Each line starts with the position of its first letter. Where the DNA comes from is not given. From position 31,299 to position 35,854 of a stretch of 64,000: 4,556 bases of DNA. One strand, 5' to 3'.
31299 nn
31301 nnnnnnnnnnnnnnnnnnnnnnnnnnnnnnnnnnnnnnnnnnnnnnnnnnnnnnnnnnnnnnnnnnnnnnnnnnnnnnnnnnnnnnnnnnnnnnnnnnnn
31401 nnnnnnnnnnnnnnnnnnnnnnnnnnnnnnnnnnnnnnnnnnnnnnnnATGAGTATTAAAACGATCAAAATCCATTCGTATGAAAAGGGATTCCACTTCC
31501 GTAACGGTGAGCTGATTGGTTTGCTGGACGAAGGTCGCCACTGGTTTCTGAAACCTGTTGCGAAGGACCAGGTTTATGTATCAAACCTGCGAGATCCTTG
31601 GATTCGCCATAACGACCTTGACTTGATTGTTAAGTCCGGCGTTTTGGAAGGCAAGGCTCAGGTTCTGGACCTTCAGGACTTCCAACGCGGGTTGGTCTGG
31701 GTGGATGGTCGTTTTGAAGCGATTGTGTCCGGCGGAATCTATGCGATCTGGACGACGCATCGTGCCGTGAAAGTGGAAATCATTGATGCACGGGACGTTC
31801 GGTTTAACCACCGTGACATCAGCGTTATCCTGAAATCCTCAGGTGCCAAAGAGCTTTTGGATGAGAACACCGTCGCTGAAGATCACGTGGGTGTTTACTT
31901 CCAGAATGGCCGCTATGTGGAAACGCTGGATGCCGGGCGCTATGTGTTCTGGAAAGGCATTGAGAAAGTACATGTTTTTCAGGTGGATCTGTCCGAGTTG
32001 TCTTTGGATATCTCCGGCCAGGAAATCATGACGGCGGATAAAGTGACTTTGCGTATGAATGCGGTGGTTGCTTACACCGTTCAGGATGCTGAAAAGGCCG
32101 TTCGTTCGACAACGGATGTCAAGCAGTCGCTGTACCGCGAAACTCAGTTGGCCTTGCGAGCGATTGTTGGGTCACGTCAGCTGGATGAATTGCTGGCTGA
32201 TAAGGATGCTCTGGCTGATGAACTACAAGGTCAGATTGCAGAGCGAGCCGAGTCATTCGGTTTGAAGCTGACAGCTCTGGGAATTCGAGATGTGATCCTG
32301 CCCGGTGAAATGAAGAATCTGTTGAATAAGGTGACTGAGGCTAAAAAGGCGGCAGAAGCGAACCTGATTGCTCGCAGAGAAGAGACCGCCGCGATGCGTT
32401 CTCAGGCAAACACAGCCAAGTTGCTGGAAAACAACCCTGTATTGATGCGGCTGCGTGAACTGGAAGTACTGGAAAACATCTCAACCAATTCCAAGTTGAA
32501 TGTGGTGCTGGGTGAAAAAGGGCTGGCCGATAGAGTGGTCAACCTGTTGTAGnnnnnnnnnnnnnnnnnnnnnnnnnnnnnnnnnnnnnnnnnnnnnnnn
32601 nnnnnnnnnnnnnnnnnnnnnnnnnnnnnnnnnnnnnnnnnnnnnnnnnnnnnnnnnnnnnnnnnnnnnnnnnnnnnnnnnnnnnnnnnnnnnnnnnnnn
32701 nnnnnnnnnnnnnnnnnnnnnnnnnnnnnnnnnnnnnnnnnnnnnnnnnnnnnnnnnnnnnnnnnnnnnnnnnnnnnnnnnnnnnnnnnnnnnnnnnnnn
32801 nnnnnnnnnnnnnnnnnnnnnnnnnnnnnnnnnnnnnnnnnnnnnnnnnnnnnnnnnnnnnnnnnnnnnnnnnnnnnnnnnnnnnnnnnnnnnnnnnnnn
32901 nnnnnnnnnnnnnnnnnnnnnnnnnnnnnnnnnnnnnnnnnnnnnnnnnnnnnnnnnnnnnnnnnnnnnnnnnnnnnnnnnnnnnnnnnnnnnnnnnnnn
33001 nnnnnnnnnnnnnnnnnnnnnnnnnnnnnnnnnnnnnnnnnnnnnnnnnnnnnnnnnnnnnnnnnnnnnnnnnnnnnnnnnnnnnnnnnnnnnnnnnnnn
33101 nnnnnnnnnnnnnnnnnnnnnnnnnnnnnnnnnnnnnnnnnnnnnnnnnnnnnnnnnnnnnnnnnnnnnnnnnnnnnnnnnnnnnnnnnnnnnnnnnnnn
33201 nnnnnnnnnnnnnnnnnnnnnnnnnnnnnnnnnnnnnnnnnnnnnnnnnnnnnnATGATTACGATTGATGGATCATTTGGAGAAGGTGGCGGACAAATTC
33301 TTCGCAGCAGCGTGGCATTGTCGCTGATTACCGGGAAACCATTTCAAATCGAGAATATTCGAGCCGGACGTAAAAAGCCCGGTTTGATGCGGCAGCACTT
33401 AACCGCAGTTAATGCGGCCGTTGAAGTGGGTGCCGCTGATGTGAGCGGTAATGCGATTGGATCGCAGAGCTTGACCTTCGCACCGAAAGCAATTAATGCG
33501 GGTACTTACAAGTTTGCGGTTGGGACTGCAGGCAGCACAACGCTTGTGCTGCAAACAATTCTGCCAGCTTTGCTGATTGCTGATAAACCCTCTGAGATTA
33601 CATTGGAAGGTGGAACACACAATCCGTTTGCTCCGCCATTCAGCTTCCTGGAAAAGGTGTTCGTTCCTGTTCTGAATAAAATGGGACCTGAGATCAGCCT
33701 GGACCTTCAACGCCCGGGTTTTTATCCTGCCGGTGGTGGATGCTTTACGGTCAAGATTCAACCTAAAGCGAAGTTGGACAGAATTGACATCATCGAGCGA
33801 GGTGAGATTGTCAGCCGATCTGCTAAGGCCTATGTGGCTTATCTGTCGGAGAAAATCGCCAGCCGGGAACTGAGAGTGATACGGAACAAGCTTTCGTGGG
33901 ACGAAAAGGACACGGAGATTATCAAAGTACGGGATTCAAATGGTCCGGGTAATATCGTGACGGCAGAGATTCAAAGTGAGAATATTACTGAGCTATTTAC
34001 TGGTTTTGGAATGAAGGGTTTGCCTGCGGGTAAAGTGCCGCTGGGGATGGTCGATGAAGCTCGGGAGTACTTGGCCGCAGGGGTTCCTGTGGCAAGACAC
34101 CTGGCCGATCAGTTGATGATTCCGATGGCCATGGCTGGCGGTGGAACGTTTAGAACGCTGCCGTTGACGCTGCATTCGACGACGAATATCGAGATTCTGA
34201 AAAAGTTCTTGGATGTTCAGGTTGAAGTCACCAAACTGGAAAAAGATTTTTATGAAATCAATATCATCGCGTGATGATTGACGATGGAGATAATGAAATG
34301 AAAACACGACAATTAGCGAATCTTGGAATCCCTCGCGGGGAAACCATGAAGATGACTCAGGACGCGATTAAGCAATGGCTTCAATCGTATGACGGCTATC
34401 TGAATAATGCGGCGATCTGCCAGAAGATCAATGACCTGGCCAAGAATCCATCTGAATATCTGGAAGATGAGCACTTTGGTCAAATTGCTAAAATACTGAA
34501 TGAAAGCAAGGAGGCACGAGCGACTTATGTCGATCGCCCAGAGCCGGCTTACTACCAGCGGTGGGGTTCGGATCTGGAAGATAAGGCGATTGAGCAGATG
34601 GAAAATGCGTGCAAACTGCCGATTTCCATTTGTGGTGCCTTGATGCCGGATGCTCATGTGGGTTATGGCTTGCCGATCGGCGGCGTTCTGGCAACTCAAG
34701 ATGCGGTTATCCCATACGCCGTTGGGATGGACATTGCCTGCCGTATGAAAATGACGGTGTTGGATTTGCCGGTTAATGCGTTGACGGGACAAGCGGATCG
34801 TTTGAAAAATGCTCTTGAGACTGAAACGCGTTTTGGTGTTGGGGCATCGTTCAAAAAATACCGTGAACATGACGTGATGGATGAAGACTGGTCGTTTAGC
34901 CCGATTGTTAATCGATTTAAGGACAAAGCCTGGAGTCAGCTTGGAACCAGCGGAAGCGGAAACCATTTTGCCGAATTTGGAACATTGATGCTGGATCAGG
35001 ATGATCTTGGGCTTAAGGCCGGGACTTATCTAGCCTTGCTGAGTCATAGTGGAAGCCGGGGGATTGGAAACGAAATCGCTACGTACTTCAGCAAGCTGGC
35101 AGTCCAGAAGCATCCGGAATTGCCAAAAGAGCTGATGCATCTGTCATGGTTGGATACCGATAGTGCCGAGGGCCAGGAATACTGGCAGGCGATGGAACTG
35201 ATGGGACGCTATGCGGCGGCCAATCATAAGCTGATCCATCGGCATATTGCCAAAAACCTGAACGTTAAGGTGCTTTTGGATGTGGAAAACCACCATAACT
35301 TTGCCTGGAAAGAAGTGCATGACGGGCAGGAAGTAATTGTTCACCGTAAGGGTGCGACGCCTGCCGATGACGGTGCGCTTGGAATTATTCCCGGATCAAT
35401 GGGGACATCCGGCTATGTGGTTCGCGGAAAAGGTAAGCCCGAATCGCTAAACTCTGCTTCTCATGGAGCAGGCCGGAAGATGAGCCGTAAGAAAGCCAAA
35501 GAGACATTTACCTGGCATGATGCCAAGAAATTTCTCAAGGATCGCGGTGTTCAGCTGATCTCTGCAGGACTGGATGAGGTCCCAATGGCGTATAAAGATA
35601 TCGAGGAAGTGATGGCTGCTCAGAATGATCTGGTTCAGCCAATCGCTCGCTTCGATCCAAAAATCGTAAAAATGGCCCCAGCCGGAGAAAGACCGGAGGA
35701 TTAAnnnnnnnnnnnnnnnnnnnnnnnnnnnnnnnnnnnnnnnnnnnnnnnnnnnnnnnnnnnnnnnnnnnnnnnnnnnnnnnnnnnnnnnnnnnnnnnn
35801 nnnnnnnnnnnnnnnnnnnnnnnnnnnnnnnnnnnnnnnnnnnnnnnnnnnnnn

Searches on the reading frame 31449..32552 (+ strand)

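Call 58: search_protein_families(library=pfam, proteins=[window:31449-32552:+], max_evalue=0.0001)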
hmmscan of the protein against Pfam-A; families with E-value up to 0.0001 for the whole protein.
window:31449-32552:+ (367 aa): 2 families
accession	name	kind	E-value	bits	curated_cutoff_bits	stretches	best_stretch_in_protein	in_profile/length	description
PF01145.31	Band_7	-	1.5e-31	110.2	23.6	1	141-312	2-175/176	SPFH domain / Band 7 family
PF13421.11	Band_7_1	-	2.1e-06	28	24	1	220-297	129-208/211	SPFH domain-Band 7 family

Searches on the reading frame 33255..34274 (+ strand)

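Call 4: search_protein_families(library=pfam, proteins=[window:33255-34274:+], max_evalue=0.01)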
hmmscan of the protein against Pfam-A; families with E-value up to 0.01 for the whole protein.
window:33255-34274:+ (339 aa): 2 families
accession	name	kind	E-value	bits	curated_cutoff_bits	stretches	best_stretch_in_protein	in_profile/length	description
PF01137.26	RTC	-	1e-82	277.1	27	1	9-325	2-221/221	RNA 3'-terminal phosphate cyclase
PF05189.18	RTC_insert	-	1.4e-08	35.5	23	1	181-273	2-101/102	RNA 3'-terminal phosphate cyclase (RTC), insert domain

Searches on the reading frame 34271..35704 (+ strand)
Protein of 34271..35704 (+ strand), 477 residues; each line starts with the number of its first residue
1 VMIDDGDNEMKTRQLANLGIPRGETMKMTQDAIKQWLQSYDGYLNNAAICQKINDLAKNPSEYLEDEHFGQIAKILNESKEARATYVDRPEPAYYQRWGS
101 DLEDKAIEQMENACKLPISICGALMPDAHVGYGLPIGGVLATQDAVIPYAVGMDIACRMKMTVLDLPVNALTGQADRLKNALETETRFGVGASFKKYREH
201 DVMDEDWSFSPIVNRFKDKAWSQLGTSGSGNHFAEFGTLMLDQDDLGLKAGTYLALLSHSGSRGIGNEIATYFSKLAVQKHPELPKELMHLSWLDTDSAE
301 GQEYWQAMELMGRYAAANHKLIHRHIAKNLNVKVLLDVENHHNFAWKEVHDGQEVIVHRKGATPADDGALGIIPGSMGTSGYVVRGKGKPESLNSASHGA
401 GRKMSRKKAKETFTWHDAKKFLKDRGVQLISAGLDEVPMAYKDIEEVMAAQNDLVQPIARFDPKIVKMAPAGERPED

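Call 4: search_protein_families(library=pfam, proteins=[window:34271-35704:+], max_evalue=0.01)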
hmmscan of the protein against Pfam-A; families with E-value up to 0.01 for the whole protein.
window:34271-35704:+ (477 aa): 1 family
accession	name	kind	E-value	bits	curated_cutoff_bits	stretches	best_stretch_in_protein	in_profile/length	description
PF01139.22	RtcB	-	6.9e-90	302.7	27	1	109-466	1-423/426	tRNA-splicing ligase RtcB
